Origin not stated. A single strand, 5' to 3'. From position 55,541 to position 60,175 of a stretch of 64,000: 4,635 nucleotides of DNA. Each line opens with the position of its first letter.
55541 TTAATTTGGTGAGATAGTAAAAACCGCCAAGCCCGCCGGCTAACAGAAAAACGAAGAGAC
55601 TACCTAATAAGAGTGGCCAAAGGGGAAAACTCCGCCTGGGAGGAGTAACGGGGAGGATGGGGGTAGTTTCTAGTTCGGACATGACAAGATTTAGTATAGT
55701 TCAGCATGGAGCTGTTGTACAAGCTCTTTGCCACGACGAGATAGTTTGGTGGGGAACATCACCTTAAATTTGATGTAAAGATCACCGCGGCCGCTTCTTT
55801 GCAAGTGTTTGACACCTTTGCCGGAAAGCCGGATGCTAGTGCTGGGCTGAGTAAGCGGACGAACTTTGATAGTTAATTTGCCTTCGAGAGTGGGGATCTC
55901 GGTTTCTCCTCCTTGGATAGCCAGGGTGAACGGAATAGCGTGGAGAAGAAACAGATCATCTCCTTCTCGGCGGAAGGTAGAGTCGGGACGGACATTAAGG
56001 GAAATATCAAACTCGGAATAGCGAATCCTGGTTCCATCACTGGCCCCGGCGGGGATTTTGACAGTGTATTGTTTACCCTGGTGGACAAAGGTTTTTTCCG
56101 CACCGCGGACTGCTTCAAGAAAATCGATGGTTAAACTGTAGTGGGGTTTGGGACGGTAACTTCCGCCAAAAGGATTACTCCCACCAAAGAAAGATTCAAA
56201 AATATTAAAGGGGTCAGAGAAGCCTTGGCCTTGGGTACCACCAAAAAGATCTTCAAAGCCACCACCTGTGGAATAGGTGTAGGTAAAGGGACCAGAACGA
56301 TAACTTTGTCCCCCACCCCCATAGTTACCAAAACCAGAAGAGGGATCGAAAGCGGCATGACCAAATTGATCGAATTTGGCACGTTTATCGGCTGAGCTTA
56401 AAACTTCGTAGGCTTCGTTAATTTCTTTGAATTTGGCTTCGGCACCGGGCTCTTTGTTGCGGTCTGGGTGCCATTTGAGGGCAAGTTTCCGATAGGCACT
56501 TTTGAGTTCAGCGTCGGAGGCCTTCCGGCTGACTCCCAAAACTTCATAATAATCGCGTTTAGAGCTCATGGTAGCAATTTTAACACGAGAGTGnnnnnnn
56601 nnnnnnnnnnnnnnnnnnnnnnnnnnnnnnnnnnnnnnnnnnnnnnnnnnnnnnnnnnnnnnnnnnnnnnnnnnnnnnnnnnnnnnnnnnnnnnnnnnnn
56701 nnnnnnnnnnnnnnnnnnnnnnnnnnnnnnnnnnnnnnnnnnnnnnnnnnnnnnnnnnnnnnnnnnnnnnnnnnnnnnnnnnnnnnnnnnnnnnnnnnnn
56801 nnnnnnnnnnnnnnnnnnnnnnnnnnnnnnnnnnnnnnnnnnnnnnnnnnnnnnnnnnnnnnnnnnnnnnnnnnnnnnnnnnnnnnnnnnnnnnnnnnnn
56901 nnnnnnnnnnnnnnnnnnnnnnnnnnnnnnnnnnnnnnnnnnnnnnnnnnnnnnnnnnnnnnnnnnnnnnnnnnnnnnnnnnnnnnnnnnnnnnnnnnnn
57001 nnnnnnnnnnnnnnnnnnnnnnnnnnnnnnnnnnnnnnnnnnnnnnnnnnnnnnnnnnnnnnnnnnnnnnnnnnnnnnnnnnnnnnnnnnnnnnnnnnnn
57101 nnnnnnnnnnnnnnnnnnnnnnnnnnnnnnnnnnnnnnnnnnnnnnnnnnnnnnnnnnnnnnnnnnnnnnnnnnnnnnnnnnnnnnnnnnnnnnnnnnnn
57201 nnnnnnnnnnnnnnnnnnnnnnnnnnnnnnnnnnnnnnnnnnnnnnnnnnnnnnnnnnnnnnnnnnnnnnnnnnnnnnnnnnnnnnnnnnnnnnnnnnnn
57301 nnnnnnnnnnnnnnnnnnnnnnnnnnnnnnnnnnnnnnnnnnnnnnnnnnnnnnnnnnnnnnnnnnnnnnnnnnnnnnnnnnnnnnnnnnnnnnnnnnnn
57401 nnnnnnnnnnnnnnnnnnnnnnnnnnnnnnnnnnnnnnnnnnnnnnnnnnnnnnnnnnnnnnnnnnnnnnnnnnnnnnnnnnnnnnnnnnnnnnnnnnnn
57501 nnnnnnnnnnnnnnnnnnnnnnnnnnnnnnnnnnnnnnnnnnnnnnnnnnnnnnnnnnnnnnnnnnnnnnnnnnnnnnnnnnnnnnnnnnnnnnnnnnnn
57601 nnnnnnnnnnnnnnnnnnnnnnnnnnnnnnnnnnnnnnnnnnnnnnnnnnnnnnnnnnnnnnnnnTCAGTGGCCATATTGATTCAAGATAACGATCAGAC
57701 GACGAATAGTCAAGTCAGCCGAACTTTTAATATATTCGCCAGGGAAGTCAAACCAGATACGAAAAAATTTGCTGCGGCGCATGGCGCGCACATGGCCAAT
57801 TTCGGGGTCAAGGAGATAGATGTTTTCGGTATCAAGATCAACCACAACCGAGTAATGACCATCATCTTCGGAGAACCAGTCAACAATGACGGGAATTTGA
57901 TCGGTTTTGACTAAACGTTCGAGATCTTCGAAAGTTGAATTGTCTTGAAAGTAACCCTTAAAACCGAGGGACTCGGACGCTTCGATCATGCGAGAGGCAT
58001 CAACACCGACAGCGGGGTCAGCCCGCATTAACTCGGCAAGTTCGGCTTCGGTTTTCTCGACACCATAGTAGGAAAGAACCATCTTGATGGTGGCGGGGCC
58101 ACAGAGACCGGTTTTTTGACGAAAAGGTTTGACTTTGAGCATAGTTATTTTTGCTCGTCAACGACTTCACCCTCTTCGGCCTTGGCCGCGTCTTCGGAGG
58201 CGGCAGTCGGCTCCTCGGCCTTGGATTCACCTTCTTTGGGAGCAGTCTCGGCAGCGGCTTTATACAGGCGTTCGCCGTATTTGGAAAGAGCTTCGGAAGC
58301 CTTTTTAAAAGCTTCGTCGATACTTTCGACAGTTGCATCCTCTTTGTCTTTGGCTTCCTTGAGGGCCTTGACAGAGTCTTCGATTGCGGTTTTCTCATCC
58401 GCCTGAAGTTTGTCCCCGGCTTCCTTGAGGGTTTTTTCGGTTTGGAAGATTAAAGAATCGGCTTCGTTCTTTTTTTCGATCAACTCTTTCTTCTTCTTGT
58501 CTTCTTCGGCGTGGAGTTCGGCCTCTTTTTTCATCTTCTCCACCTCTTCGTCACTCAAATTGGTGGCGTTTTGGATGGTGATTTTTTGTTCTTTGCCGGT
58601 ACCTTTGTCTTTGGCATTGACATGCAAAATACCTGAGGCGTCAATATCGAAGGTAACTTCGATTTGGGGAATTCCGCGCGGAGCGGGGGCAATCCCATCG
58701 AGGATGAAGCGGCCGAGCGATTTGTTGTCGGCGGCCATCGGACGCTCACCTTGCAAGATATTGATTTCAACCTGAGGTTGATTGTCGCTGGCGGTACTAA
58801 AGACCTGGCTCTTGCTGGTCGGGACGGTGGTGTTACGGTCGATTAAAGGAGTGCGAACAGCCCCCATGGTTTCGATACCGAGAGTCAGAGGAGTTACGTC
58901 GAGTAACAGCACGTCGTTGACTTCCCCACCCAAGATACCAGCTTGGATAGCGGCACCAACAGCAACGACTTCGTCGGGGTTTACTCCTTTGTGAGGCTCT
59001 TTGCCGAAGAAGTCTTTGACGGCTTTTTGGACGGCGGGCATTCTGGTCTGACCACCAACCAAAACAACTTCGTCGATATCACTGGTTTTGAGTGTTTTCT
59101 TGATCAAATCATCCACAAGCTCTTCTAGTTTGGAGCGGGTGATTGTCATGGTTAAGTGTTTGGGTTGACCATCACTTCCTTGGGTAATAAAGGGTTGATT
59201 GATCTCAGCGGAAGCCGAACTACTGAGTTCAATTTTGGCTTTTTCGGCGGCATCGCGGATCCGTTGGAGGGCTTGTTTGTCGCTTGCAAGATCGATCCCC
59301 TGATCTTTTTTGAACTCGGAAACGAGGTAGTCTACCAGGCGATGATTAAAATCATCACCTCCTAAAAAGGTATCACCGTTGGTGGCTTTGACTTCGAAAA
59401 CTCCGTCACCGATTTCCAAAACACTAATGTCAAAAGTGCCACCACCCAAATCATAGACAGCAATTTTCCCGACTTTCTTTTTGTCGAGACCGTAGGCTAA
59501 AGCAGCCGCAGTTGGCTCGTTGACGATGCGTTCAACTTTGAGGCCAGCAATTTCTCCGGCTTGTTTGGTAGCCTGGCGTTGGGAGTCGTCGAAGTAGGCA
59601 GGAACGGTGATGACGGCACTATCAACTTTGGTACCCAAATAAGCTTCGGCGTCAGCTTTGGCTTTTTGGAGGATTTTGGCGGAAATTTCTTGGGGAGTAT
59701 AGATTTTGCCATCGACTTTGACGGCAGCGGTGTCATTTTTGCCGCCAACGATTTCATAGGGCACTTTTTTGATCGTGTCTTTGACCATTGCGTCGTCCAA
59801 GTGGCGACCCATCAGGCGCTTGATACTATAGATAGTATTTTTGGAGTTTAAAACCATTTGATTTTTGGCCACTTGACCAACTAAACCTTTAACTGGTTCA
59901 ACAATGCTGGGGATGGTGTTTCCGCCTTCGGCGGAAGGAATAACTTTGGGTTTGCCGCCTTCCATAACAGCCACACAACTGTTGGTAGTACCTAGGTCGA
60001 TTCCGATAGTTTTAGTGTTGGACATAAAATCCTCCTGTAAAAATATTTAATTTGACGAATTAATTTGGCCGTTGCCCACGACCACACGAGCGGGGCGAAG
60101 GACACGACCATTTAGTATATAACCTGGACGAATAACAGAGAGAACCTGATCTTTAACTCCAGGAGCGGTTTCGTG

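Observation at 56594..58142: C39-like cysteine peptidase and Ddl-like ATP-grasp ligase pair inserted between dnaK and dnaJ in a CIRCE-controlled operon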

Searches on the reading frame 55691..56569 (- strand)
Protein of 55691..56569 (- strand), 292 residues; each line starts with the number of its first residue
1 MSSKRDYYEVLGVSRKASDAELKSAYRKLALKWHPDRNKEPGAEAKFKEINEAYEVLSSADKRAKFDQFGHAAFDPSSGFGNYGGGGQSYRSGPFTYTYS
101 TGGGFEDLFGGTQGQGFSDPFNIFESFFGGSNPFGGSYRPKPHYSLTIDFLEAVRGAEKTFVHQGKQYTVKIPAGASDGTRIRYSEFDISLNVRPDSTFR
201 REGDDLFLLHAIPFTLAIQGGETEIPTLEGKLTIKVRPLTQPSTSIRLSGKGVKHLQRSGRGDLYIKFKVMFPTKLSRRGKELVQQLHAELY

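Call 3: search_protein_families(library=pfam, proteins=[window:55691-56569:-], max_evalue=0.1)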
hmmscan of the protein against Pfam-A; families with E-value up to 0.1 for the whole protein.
window:55691-56569:- (292 aa): 2 families
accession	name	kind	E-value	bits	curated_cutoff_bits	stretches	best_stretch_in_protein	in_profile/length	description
PF01556.23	DnaJ_C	-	7.5e-30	104.4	26.6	1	143-273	2-152/152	DnaJ C terminal domain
PF00226.36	DnaJ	-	6e-28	97.2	27.8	1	6-67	1-63/63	DnaJ domain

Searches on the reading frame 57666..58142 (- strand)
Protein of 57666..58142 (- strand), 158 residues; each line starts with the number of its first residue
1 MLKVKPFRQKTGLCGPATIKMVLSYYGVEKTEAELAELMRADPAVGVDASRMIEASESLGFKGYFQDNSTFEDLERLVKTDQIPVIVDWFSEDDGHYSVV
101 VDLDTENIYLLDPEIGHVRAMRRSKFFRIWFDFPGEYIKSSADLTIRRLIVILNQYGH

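Call 3: search_protein_families(library=pfam, proteins=[window:57666-58142:-], max_evalue=0.1)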
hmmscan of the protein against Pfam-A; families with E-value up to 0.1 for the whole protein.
window:57666-58142:- (158 aa): 4 families
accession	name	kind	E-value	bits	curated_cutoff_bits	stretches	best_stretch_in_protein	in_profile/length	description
PF03412.21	Peptidase_C39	-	8.9e-15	55.1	22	1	14-130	13-121/133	Peptidase C39 family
PF13529.12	Peptidase_C39_2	-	3.5e-10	41.1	24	1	2-113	1-142/143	Peptidase_C39 like family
PF12385.14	Peptidase_C70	-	0.00027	21.3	19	1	9-121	15-131/141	Papain-like cysteine protease AvrRpt2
PF19926.4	DUF6389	-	0.0059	16.5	27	1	70-120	24-76/149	Family of unknown function (DUF6389)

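Call 4: search_protein_families(library=ncbifam, proteins=[window:57666-58142:-], max_evalue=0.1)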
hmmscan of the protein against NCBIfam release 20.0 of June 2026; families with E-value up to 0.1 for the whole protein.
window:57666-58142:- (158 aa): 5 families
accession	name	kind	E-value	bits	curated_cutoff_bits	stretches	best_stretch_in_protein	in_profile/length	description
TIGR03796.1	NHLM_micro_ABC1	equivalog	1.1e-06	27.1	853.3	1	14-118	13-108/710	NHLP family bacteriocin export ABC transporter peptidase/permease/ATPase subunit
NF033920.0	C39_PA2778_fam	equivalog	3.4e-06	26.7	150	1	4-130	5-134/255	PA2778 family cysteine peptidase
TIGR01193.1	bacteriocin_ABC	subfamily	7.8e-06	24.7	523.85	1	14-130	7-121/708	peptide cleavage/export ABC transporter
NF045998.1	cleave_ABC_plasm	equivalog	0.0044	15.3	500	1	69-131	62-122/673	Mbov_0121 family peptidase domain-containing ABC transporter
NF058616.2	C39_FapD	equivalog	0.025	13.9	330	1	56-130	103-171/224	fibril amyloid maturation endopeptidase FapD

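Call 10: find_homologous_proteins(query=window:57666-58142:-)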
Query window:57666-58142:- (158 aa): 610 proteins with E <= 0.001 among 650 candidates; the best 120 are listed.
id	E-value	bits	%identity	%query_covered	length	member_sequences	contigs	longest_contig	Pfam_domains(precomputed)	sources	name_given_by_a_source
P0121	2.9e-100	350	100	100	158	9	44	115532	PF13529.14,PF03412.22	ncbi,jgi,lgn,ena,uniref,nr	ncbi:MAG: hypothetical protein UX38_C0002G0111 [Microgenomates group bacterium GW2011_GWC1_46_16]|un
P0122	8.7e-72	258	72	98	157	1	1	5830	PF13529.14,PF03412.22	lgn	-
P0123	2.1e-71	256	71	98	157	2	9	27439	PF12385.15,PF13529.14,PF03412.22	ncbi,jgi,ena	-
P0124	7.7e-71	255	73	96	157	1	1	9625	PF13529.14,PF03412.22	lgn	-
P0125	5.0e-70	252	71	99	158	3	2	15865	PF13529.14,PF03412.22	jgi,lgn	-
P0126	8.9e-70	251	68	98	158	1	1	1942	PF13529.14,PF03412.22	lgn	-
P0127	1.3e-69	251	68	98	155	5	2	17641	PF12385.15,PF13529.14,PF03412.22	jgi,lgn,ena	-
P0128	3.9e-69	249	70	98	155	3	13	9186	PF12385.15,PF13529.14,PF03412.22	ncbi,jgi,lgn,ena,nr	ncbi:MAG: hypothetical protein UX62_C0031G0003 [Microgenomates group bacterium GW2011_GWA2_46_7]|nr:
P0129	1.5e-68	247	67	98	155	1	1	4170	PF12385.15,PF13529.14,PF03412.22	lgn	-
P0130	3.9e-68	246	70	98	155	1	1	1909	PF12385.15,PF13529.14,PF03412.22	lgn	-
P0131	5.1e-68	245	69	96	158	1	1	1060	PF13529.14,PF03412.22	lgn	-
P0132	5.9e-68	245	66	98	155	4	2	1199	PF12385.15,PF13529.14,PF03412.22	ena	-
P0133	6.4e-68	245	68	98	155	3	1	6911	PF12385.15,PF13529.14,PF03412.22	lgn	-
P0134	7.6e-68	245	68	98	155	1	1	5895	PF12385.15,PF13529.14,PF03412.22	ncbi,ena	-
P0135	2.5e-67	243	68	98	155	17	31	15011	PF13529.14,PF03412.22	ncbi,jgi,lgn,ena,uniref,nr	ncbi:hypothetical protein COT54_00475 [Candidatus Collierbacteria bacterium CG09_land_8_20_14_0_10_4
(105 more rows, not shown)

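Call 17: search_solved_structures(query=A2, max_evalue=0.01, show_alignments=2)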
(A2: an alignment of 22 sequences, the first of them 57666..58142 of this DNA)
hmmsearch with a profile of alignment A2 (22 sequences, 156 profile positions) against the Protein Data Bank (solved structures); distinct sequences matched with E-value up to 0.01: 15.
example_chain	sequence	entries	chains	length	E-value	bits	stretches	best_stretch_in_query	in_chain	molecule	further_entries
4s0f_A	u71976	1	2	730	4.3e-10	42.5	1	13-130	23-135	ABC-type bacteriocin transporter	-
4ry2_A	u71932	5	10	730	4.3e-10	42.5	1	13-130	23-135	ABC-type bacteriocin transporter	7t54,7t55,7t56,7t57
8vp3_A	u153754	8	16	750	4.5e-10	42.4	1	13-130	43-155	ABC-type bacteriocin transporter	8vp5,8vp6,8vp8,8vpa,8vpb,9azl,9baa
7n87_A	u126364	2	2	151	6e-10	42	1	14-130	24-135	ABC-type bacteriocin transporter | Peptidase C39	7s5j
8hf6_A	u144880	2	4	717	1.8e-09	40.5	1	13-130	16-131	Competence factor transporting ATP-binding protein/permease ComA | Transport/processing ATP-binding protein ComA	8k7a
8hf4_A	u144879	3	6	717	1.8e-09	40.5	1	13-130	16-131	Transport/processing ATP-binding protein ComA | Competence factor transporting ATP-binding protein/permease ComA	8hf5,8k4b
8hf7_A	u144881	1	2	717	1.8e-09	40.5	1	13-130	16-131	Competence factor transporting ATP-binding protein/permease ComA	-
8vp9_A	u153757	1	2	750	4.8e-09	39.1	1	14-130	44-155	ABC-type bacteriocin transporter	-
6v9z_A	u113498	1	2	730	9.5e-09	38.1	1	14-130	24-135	ABC-type bacteriocin transporter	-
5xe8_A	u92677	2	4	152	1.3e-08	37.7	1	11-130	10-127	Putative ABC transporter, ATP-binding protein ComA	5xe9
3k8u_A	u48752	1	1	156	1.4e-08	37.6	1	12-130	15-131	Putative ABC transporter, ATP-binding protein ComA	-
8z4h_A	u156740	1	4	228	1.8e-08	37.3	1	5-122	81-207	Endoisopeptidase PeiR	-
8z4n_A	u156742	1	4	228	4.8e-07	32.6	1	7-123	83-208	Endoisopeptidase PeiR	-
6mpz_A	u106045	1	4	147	6.3e-07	32.2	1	13-128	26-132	Double Glycine Motif Protease domain from AMS/PCAT Transporter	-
3erv_A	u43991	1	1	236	0.0028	20.4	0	14-138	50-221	putative C39-like peptidase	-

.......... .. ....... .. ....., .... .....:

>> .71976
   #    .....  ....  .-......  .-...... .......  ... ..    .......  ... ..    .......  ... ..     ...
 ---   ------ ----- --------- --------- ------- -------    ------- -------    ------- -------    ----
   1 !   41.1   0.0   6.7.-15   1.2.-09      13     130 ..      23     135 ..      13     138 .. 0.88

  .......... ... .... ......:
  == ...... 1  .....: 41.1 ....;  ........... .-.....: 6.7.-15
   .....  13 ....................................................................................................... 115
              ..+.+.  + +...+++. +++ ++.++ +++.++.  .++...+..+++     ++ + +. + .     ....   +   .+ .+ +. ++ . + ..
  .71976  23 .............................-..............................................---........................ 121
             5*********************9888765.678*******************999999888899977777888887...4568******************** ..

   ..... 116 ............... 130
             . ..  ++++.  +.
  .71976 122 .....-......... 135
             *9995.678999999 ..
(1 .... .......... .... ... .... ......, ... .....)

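Call 35: find_related_loci(query=A2, collection=metagenome_contigs, flank=5000)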
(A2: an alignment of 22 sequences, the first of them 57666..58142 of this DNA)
Query A2 (158 aa) in metagenome_contigs; peptide patterns used: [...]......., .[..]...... (x = any residue, [..] = any of these).
476 stretches matched a pattern; 377 encode a relative of the query (tblastn E <= 1e-3); the best 80 are kept; 80 distinct loci.
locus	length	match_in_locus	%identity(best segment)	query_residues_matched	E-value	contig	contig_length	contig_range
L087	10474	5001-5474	97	1-158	2e-103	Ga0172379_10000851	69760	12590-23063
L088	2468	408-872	71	1-155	2e-78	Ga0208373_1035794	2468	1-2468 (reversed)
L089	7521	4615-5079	68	1-155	4e-76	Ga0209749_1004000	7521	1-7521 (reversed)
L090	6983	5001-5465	70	1-155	5e-76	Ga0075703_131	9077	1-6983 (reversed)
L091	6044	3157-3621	70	1-155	5e-76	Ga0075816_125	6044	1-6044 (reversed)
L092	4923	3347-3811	70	1-155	5e-76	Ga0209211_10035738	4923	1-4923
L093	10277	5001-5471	71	1-156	2e-75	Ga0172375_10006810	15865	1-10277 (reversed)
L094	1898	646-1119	68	1-158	5e-77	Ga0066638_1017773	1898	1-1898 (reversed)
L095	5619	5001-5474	68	1-158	3e-74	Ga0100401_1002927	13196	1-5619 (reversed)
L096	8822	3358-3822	67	1-155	2e-74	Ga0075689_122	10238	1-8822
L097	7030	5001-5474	68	1-158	3e-74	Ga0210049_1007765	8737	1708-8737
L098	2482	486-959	68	1-158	1e-75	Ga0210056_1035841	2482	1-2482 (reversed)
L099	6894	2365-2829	67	1-155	2e-74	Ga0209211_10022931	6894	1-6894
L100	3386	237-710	68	1-158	4e-74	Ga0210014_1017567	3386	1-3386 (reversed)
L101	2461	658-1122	64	1-155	2e-69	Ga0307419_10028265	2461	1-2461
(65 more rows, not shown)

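Call 40: predict_structure(alignment_id=A2)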
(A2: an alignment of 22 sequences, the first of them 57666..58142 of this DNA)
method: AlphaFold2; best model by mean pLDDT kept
length: 158 residues; sequences in the alignment: 22
mean_pLDDT: 83.3   pTM: 0.82
mean pLDDT of the five models: 83.3, 79.5, 77.5, 73.5, 70.7
residues with pLDDT >= 90: 91; 70-90: 36; 50-70: 17; < 50: 14
segments of 3 or more residues with pLDDT < 50: 91-93, 129-137
pLDDT, mean of each block of 10 residues (from residue 1): 93 90 96 95 85 95 89 93 87 69 93 91 70 47 64 75
secondary structure, 60 per line:
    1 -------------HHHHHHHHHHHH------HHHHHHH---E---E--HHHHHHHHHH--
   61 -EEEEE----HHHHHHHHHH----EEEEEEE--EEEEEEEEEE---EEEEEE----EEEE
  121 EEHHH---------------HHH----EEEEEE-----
elements in order: H14-25 H32-38 H49-58 E62-66 H71-80 E85-91 E94-103 E107-112 E117-122 E148-153

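Call 43: fold_search(model_id=the predicted structure, library=pdb)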
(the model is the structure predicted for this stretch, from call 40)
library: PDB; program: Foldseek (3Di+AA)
matches with E <= 10: 1116; with E <= 0.001: 47
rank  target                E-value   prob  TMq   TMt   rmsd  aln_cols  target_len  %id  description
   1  7n87_MODEL_1_A        1.4e-07  1.00  0.69  0.72   2.7       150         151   23  Solution NMR structure of peptidase domain from Clostridium thermocellum PCAT1 (released 2021-12-29)
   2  8vp5_A                1.8e-07  1.00  0.72  0.18   2.8       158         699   21  Cryo-EM structure of the ABC transporter PCAT1 bound with ADP and Substrate (released 2024-10-30)
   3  8z4n_A                2.2e-07  1.00  0.68  0.49   3.3       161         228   18  Pseudomurein Endoisopeptidase PeiR-C90A (released 2025-04-23)
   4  8z4h_A                2.2e-07  1.00  0.67  0.48   3.5       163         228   19  Pseudomurein Endoisopeptidase PeiR (released 2025-04-23)
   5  6v9z_A                3.5e-07  1.00  0.71  0.17   2.6       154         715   21  Cryo-EM structure of PCAT1 bound to its CtA peptide substrate (released 2020-01-22)
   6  8vp5_B                3.9e-07  1.00  0.72  0.17   2.5       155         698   22  Cryo-EM structure of the ABC transporter PCAT1 bound with ADP and Substrate (released 2024-10-30)
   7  8vp6_B                6.3e-07  1.00  0.72  0.19   2.7       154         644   21  Cryo-EM structure of the ABC transporter PCAT1 bound with Mg_class_2 (released 2024-10-30)
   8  3k8u                  9.6e-07  1.00  0.69  0.79   3.1       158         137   22  Crystal Structure of the Peptidase Domain of Streptococcus ComA, a Bi-functional ABC Transporter Involved in Quorum Sens (released 2010-02-23)
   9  9azl_A                1.1e-06  1.00  0.71  0.17   2.8       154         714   22  Cryo-EM structure of the ABC transporter PCAT1 bound with MgADP class1 (released 2024-10-30)
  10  5xe9_A                1.3e-06  1.00  0.69  0.80   2.9       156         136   22  Crystal Structure of the Complex of the Peptidase Domain of Streptococcus mutans ComA with a Small Molecule Inhibitor. (released 2017-06-28)
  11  7t55_A                1.3e-06  1.00  0.70  0.17   2.8       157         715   20  Cryo-EM structure of PCAT1 in the inward-facing wide conformation under ATP turnover condition (released 2022-02-02)
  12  8vp9_A                2.5e-06  1.00  0.72  0.18   2.9       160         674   21  Cryo-EM structure of the cysteine-free ABC transporter PCAT1 bound with ADP and Substrate (released 2024-10-30)
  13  8vpb_A                3.5e-06  1.00  0.67  0.16   2.8       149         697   22  Cryo-EM structure of the ABC transporter PCAT1 bound with MgADP_Class_2 (released 2024-10-30)
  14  7t54_A                4.7e-06  1.00  0.72  0.17   2.7       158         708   22  Cryo-EM structure of ATP-bound PCAT1 in the outward-facing conformation (released 2022-02-02)
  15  8vp6_A                7.6e-06  1.00  0.71  0.19   2.8       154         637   22  Cryo-EM structure of the ABC transporter PCAT1 bound with Mg_class_2 (released 2024-10-30)
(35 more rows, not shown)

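Call 56: search_protein_families(library=padloc, proteins=[window:57666-58142:-], max_evalue=0.01)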
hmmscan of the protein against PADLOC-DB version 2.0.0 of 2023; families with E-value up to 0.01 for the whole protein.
window:57666-58142:- (158 aa): 0 families

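Call 57: search_protein_families(library=pfam, proteins=[L093:4318-4950:+], max_evalue=0.001)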
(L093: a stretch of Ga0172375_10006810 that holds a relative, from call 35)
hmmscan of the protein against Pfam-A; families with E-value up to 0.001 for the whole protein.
L093:4318-4950:+ (210 aa): 2 families
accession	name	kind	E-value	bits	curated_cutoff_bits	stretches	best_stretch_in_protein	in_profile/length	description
PF14681.12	UPRTase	-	2.1e-64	217.2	27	1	9-209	2-206/206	Uracil phosphoribosyltransferase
PF00156.33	Pribosyltran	-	2.1e-09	37.3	26.3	1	72-178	30-140/158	Phosphoribosyl transferase domain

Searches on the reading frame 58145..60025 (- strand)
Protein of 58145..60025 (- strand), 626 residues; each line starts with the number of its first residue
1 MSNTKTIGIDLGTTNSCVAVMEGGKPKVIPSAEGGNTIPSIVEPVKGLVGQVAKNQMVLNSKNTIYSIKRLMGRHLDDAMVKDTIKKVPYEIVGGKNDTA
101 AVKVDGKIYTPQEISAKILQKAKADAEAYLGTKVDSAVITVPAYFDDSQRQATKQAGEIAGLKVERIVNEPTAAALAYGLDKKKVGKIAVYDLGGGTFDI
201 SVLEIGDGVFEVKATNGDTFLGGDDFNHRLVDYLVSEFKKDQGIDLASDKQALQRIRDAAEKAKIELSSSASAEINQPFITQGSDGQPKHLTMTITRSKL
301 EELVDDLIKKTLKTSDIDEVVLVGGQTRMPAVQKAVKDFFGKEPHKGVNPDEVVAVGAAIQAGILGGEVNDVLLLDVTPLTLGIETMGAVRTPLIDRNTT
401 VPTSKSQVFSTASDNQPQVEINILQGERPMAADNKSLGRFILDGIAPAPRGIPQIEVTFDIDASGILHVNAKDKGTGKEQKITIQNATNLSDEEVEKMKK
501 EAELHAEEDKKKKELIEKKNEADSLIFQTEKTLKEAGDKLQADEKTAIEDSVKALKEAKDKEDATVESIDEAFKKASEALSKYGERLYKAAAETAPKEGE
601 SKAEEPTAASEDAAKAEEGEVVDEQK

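Call 3: search_protein_families(library=pfam, proteins=[window:58145-60025:-], max_evalue=0.1)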
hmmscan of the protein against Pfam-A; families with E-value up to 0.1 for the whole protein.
window:58145-60025:- (626 aa): 3 families
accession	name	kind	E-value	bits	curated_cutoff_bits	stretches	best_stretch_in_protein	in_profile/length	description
PF00012.26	HSP70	-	4.4e-240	798.4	20.6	1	7-588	2-598/599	Hsp70 protein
PF06723.19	MreB_Mbl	-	5.6e-14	52.1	27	1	113-359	72-316/327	MreB/Mbl protein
PF02782.22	FGGY_C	-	0.0042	17.3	27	1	300-364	139-196/198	FGGY family of carbohydrate kinases, C-terminal domain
